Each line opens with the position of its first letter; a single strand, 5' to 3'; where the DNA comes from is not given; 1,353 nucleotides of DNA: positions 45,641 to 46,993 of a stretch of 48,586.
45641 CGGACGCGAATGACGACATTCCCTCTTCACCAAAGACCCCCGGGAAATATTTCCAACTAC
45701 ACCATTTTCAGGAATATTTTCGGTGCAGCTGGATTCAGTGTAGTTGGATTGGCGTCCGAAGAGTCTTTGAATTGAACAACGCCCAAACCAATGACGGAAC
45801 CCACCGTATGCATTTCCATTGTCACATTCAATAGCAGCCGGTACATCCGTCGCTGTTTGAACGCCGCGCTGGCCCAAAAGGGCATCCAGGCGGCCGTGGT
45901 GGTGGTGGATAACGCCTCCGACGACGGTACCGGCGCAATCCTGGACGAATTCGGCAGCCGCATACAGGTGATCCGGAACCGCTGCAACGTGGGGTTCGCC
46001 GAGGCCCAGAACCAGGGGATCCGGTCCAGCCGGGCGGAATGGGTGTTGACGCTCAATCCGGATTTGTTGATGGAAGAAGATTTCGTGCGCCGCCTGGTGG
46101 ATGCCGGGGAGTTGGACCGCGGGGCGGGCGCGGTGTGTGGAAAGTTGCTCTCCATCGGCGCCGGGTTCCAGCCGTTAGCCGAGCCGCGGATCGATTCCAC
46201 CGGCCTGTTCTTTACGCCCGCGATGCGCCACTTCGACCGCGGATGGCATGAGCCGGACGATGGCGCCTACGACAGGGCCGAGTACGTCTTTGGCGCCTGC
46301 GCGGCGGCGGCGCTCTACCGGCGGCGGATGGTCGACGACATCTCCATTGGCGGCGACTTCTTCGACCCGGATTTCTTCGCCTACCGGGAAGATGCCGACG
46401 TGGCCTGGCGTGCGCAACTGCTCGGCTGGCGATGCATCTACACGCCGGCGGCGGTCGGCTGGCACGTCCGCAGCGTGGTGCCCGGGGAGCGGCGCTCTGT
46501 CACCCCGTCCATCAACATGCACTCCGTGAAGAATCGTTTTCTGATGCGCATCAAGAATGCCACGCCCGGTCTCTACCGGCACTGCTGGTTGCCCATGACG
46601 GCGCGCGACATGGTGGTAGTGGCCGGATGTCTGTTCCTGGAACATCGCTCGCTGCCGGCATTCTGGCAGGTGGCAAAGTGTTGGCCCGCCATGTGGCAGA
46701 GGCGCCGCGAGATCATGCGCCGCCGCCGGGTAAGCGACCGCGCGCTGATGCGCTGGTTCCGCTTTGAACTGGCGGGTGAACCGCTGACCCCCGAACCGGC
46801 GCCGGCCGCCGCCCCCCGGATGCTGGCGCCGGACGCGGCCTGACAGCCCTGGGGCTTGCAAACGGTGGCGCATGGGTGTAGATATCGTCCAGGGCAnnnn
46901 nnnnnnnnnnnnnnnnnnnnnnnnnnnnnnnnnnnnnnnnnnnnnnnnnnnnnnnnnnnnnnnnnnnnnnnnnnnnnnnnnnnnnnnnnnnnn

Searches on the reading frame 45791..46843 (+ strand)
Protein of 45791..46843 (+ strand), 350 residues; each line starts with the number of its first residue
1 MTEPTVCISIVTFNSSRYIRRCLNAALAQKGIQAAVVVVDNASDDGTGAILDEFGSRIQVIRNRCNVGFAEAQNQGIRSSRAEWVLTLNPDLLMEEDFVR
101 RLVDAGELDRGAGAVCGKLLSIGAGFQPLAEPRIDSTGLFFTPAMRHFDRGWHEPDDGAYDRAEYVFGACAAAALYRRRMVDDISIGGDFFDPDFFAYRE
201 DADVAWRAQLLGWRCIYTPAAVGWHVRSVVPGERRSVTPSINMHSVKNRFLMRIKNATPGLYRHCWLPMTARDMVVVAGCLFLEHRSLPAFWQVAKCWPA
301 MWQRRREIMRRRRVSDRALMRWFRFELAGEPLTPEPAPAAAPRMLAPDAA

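Call 58: search_protein_families(library=pfam, proteins=[window:45791-46843:+], max_evalue=0.001)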
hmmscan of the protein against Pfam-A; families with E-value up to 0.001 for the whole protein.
window:45791-46843:+ (350 aa): 3 families
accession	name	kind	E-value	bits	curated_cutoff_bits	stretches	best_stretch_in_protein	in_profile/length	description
PF00535.33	Glycos_transf_2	-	7.8e-25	88.2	23.3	1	8-147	2-132/168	Glycosyl transferase family 2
PF13641.12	Glyco_tranf_2_3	-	1.3e-12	48.6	27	1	5-227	2-213/230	Glycosyltransferase like family 2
PF13632.12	Glyco_trans_2_3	-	2.1e-05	24.9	27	1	171-230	74-125/198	Glycosyl transferase family group 2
